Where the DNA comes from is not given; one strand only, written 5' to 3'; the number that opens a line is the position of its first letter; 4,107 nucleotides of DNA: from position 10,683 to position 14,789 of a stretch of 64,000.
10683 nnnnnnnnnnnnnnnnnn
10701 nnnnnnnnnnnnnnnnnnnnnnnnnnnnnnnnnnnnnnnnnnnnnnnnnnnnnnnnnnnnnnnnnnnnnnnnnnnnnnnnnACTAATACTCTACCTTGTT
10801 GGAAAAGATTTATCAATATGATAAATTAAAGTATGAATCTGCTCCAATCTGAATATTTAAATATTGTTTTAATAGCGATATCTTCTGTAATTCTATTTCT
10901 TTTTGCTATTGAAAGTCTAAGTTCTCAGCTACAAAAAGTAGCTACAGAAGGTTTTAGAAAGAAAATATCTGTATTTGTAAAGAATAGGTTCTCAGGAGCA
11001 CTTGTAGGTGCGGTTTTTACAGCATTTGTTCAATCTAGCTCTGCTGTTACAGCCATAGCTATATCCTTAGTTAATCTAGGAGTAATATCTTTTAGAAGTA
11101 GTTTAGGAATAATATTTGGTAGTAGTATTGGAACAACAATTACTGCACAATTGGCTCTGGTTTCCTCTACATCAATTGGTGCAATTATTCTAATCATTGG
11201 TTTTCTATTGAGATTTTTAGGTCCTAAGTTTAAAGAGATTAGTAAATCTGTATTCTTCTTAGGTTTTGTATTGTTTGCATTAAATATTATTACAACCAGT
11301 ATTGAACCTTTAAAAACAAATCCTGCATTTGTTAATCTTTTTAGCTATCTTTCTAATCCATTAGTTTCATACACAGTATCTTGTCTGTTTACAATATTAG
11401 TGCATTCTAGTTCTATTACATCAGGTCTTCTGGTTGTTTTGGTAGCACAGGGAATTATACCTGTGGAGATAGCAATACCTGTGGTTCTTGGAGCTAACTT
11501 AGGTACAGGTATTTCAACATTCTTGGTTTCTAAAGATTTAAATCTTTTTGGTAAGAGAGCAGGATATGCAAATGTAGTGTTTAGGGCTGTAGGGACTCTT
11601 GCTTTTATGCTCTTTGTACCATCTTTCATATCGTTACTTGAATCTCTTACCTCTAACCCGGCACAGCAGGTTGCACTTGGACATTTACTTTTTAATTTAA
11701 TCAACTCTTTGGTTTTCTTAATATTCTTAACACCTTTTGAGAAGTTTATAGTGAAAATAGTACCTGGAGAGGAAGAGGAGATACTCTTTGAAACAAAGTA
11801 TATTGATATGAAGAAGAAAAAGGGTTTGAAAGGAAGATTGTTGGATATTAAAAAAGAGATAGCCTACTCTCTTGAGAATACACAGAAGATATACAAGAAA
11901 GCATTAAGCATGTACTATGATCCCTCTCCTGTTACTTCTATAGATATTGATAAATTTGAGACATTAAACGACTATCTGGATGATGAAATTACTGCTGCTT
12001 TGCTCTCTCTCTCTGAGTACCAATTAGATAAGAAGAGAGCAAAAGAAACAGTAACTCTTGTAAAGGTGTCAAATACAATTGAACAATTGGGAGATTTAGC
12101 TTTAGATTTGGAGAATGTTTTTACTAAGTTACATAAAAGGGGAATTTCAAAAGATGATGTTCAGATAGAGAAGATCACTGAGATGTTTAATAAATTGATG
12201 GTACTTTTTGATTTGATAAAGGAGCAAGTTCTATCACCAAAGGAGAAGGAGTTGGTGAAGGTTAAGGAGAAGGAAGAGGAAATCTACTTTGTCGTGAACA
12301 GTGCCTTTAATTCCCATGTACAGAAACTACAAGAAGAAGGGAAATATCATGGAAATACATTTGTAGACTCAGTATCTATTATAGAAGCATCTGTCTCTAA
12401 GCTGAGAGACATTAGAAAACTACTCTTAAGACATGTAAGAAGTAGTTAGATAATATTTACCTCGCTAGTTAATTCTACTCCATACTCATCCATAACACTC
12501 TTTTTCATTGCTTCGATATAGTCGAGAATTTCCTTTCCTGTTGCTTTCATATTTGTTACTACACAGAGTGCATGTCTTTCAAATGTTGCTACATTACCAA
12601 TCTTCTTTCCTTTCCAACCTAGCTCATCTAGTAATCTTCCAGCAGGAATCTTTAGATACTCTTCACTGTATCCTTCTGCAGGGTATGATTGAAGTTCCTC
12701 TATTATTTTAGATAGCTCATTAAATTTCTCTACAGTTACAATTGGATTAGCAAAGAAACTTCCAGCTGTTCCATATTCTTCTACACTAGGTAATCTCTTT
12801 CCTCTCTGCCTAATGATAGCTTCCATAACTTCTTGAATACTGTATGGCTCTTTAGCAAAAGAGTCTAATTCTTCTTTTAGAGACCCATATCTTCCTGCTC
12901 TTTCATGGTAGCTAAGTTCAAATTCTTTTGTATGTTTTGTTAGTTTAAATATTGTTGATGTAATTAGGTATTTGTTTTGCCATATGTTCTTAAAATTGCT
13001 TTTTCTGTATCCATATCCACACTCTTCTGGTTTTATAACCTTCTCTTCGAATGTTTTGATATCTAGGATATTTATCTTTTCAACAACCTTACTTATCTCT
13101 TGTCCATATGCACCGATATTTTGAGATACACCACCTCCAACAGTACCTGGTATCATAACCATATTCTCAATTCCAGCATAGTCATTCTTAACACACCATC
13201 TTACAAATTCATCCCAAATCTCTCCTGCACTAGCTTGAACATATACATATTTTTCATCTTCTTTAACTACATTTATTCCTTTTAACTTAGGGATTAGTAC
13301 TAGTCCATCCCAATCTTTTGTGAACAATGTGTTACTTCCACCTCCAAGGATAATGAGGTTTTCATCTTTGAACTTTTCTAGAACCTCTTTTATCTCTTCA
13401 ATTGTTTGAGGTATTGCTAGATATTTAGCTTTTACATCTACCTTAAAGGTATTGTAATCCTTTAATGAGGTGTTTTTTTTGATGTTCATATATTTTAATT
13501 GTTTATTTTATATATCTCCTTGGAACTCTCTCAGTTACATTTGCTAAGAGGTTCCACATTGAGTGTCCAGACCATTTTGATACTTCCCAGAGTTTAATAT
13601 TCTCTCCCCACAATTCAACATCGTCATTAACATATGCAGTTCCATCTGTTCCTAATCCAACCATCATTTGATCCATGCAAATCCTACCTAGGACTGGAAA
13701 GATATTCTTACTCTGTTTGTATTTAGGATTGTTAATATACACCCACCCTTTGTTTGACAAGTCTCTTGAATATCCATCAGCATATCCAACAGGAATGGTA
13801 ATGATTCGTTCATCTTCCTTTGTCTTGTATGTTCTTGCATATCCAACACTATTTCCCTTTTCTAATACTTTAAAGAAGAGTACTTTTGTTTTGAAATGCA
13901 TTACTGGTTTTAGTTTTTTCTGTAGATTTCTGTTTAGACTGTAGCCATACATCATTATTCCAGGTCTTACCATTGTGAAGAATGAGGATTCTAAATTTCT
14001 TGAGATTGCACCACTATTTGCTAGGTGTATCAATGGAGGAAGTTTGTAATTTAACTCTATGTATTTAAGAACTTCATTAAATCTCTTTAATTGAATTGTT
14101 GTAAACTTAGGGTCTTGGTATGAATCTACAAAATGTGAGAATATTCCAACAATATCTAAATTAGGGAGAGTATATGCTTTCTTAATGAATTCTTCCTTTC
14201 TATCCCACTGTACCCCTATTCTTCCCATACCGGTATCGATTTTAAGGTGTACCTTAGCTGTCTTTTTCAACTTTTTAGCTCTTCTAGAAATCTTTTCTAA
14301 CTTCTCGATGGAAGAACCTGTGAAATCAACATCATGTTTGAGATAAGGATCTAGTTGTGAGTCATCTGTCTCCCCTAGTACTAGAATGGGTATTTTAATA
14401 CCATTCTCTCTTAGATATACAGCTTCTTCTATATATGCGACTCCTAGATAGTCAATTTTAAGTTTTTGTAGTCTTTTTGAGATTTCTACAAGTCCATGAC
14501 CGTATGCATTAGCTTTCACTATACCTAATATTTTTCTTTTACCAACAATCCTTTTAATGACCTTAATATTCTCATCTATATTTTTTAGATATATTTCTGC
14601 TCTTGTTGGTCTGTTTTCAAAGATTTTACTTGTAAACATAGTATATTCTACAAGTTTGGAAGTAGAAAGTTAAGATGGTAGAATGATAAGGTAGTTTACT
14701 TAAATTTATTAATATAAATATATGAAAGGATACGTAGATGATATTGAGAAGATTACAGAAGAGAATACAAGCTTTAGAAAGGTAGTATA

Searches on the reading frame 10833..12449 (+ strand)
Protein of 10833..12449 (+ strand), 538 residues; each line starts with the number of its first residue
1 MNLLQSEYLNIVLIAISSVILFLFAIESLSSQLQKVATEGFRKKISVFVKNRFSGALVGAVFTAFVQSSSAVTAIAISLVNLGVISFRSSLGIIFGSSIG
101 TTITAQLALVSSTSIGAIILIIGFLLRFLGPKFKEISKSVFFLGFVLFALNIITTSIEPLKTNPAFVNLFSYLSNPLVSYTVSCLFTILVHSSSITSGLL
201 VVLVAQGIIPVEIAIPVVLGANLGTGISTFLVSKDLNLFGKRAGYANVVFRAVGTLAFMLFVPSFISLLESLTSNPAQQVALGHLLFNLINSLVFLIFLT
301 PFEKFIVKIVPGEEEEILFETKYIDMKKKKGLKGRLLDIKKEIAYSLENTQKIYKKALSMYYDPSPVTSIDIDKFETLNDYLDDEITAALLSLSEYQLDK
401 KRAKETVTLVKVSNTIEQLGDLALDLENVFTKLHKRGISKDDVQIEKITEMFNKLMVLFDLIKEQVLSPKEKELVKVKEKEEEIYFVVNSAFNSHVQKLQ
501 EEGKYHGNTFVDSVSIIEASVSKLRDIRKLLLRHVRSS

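Call 7: search_protein_families(library=pfam, proteins=[window:10833-12449:+], max_evalue=0.001)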
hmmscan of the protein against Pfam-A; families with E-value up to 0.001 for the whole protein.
window:10833-12449:+ (538 aa): 1 family
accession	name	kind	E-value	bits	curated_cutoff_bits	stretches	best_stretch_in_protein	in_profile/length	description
PF02690.20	Na_Pi_cotrans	-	1.6e-44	151.7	29.1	2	21-154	1-136/137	Na+/Pi-cotransporter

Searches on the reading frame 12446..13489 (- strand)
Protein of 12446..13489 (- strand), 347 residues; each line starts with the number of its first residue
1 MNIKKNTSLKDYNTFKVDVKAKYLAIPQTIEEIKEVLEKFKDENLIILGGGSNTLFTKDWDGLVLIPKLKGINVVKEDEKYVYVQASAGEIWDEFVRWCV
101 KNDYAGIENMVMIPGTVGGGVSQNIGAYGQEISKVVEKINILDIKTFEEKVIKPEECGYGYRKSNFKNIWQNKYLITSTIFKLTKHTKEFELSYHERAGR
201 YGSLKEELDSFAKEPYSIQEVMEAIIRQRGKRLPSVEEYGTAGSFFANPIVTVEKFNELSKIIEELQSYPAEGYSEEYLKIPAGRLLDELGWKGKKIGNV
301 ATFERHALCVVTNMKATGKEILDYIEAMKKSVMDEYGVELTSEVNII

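Call 7: search_protein_families(library=pfam, proteins=[window:12446-13489:-], max_evalue=0.001)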
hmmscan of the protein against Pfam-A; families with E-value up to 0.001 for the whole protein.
window:12446-13489:- (347 aa): 2 families
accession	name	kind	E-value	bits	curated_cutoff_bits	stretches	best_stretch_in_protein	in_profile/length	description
PF02873.21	MurB_C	-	2.8e-22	79.2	27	1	218-347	2-99/99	UDP-N-acetylenolpyruvoylglucosamine reductase, C-terminal domain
PF01565.28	FAD_binding_4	-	3.5e-18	66.1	26.4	1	22-139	2-126/139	FAD binding domain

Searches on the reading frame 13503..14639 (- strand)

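Call 7: search_protein_families(library=pfam, proteins=[window:13503-14639:-], max_evalue=0.001)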
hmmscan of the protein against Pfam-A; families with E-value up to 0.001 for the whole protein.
window:13503-14639:- (378 aa): 2 families
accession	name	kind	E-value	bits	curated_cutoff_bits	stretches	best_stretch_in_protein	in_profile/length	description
PF01168.26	Ala_racemase_N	-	2.7e-65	220.6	24.1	1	16-234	1-219/220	Alanine racemase, N-terminal domain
PF00842.27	Ala_racemase_C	-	4.6e-35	120.4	25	1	246-376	1-127/127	Alanine racemase, C-terminal domain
